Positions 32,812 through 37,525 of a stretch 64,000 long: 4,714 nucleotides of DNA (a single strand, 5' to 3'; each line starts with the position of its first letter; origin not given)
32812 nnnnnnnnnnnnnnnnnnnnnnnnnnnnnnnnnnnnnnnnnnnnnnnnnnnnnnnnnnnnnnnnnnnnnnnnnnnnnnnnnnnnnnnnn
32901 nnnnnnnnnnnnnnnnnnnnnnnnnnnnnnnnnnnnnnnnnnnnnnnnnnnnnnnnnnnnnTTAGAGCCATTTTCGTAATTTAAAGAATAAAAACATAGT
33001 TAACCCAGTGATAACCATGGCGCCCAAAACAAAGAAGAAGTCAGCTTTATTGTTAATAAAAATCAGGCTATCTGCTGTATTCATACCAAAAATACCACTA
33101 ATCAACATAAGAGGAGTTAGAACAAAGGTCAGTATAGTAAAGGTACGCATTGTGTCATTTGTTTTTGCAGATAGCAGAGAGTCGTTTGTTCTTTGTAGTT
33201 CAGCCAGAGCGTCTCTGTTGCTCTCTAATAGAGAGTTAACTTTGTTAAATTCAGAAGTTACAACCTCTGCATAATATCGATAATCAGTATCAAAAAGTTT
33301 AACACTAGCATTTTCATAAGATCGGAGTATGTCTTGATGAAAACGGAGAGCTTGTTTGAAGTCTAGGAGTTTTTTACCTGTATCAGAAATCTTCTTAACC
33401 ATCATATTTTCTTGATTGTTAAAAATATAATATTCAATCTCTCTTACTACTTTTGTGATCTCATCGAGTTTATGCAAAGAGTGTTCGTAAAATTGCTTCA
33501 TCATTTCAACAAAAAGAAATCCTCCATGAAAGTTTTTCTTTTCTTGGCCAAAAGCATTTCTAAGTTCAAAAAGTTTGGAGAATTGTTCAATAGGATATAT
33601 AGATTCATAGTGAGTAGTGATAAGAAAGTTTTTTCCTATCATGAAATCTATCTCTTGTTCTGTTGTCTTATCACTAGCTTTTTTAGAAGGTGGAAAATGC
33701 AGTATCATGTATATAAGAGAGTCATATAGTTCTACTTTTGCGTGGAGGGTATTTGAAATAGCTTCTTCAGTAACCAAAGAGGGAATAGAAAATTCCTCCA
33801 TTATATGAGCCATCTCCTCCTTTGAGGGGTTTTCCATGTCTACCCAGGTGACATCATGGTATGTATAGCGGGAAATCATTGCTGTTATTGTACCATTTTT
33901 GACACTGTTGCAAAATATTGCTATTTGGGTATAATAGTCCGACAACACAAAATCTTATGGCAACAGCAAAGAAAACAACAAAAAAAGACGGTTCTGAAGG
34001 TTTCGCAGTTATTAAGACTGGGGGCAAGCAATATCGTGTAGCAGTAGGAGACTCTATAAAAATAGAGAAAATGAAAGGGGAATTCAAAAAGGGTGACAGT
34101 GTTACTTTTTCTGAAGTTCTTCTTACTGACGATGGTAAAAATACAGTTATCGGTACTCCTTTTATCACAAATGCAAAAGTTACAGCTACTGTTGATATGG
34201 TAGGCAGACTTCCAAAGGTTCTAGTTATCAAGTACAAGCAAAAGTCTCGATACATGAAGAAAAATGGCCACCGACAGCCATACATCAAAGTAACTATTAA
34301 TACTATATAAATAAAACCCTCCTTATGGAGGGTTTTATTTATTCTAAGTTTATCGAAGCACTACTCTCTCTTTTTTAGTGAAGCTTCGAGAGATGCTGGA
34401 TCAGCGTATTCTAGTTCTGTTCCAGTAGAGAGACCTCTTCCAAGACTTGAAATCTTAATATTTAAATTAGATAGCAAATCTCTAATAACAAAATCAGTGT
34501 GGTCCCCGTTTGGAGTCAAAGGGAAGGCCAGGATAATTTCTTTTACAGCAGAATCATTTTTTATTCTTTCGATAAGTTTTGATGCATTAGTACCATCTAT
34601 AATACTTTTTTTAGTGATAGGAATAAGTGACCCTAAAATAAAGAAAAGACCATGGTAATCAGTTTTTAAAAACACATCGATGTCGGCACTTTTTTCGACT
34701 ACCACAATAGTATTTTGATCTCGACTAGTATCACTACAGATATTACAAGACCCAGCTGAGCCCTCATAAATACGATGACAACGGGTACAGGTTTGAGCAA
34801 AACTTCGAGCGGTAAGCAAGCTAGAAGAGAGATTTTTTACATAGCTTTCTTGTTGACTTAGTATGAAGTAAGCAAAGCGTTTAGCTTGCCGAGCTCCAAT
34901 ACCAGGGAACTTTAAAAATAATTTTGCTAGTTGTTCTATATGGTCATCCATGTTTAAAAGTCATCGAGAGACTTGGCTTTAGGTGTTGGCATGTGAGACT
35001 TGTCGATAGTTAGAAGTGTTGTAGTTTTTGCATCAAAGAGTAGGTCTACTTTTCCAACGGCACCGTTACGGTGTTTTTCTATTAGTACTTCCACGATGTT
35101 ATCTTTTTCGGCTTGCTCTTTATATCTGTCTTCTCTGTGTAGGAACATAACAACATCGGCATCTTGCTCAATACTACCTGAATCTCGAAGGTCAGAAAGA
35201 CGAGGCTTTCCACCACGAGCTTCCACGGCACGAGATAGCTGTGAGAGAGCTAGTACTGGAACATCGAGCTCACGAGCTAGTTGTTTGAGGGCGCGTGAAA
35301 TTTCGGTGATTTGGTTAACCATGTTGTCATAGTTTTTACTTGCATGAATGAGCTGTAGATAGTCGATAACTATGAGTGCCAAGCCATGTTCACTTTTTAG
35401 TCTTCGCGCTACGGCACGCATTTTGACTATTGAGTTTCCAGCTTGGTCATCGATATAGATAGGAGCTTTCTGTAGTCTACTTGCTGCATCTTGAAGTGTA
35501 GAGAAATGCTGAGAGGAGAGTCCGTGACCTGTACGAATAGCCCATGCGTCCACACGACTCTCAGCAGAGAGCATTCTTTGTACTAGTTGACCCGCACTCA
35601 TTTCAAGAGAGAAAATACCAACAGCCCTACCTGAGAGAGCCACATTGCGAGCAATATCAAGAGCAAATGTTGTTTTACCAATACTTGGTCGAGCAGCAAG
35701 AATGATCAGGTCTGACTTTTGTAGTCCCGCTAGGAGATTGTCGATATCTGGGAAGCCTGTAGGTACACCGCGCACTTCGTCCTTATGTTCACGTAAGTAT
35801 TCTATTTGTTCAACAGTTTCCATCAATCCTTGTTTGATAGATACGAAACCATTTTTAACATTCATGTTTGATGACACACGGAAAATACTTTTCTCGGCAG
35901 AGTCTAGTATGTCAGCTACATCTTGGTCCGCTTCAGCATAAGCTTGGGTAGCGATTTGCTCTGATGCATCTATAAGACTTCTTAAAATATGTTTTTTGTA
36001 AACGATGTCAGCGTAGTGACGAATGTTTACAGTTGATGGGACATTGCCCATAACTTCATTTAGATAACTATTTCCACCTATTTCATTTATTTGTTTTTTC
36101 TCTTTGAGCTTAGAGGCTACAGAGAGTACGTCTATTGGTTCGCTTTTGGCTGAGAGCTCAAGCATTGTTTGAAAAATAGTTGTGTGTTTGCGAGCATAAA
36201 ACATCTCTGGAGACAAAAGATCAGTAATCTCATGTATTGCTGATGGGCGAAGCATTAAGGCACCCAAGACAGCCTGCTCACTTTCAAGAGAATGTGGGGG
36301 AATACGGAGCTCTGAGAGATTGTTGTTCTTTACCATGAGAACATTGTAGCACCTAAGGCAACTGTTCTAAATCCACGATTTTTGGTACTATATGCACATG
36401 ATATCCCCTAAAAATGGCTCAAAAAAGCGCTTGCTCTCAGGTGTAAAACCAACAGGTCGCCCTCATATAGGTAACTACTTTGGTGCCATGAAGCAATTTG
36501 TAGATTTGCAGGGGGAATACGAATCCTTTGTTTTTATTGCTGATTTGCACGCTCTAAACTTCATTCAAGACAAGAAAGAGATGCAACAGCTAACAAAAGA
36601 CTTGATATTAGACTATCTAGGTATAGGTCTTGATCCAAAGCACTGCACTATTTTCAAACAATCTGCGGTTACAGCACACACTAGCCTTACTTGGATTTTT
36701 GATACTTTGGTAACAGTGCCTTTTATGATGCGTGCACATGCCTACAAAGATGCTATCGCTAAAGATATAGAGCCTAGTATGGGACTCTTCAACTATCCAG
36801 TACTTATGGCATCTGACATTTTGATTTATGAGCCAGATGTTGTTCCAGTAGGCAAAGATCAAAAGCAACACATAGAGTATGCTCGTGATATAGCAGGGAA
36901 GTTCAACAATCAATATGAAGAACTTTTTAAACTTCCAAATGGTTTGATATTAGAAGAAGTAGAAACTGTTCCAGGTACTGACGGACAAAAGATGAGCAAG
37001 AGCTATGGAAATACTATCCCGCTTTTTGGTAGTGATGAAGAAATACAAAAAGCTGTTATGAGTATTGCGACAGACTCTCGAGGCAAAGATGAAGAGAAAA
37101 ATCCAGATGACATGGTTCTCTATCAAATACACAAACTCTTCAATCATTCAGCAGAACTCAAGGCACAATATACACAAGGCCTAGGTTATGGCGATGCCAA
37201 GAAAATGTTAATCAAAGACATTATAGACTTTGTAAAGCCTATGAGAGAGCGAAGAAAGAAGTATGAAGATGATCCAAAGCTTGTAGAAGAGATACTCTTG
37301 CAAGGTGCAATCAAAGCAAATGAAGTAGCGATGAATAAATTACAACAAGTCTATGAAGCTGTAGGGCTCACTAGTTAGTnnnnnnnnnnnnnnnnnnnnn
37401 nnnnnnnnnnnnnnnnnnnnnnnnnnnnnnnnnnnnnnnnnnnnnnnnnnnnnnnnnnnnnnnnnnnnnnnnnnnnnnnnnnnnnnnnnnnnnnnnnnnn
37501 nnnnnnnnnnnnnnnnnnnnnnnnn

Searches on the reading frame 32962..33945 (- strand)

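Call 8: search_protein_families(library=pfam, proteins=[window:32962-33945:-], max_evalue=0.001)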
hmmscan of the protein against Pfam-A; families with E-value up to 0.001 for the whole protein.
window:32962-33945:- (327 aa): 1 family
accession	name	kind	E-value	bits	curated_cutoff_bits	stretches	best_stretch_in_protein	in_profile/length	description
PF01544.23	CorA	-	3.4e-48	164.9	27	1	31-322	3-291/292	CorA-like Mg2+ transporter protein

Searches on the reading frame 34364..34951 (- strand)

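Call 70: search_protein_families(library=pfam, proteins=[window:34364-34951:-], max_evalue=0.01)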
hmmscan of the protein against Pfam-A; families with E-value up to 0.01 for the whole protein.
window:34364-34951:- (196 aa): 4 families
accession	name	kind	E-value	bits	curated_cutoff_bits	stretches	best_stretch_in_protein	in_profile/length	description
PF21176.3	RecR_HhH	-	3.6e-08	33.5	27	1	5-48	1-44/45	RecR, helix-hairpin-helix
PF13662.12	Toprim_4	-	1.8e-07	31.7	25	1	80-169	1-83/85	Toprim domain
PF21175.2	RecR_C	-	0.00021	21.1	22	1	173-195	1-23/24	RecR, C-terminal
PF01751.28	Toprim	-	0.0018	18.8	23.1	1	81-168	1-94/96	Toprim domain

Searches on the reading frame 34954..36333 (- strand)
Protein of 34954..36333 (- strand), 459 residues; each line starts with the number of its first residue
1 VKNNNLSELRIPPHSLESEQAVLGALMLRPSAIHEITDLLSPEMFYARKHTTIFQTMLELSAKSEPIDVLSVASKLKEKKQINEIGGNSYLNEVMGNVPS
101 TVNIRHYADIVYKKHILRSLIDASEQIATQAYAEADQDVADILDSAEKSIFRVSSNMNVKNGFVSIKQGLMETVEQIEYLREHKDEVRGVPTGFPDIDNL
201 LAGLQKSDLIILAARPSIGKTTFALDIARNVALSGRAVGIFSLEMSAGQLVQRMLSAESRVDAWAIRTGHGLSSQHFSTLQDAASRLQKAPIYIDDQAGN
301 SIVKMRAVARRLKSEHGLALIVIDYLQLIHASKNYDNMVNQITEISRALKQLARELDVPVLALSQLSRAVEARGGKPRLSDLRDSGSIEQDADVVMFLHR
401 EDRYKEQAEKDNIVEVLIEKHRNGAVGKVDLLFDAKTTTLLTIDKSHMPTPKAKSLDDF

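Call 7: search_protein_families(library=pfam, proteins=[window:34954-36333:-], max_evalue=0.001)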
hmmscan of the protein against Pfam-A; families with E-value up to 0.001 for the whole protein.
window:34954-36333:- (459 aa): 4 families
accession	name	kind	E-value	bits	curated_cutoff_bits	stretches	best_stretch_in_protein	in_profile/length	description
PF03796.21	DnaB_C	-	2.1e-98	329.2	27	1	189-439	1-252/255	DnaB-like helicase C terminal domain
PF00772.26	DnaB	-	2.2e-35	121.2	23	1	12-112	2-102/103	DnaB-like helicase N terminal domain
PF13481.12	AAA_25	-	6.2e-17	62.3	27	1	186-366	11-190/195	AAA domain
PF06745.19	ATPase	-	1.7e-05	24.7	26.6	1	190-352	1-154/231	KaiC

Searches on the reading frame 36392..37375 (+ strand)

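Call 8: search_protein_families(library=pfam, proteins=[window:36392-37375:+], max_evalue=0.001)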
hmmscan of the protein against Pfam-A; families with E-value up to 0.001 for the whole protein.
window:36392-37375:+ (328 aa): 1 family
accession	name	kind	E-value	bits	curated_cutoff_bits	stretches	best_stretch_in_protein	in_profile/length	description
PF00579.31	tRNA-synt_1b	-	6.2e-60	203.4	21.1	1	10-280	4-290/292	tRNA synthetases class I (W and Y)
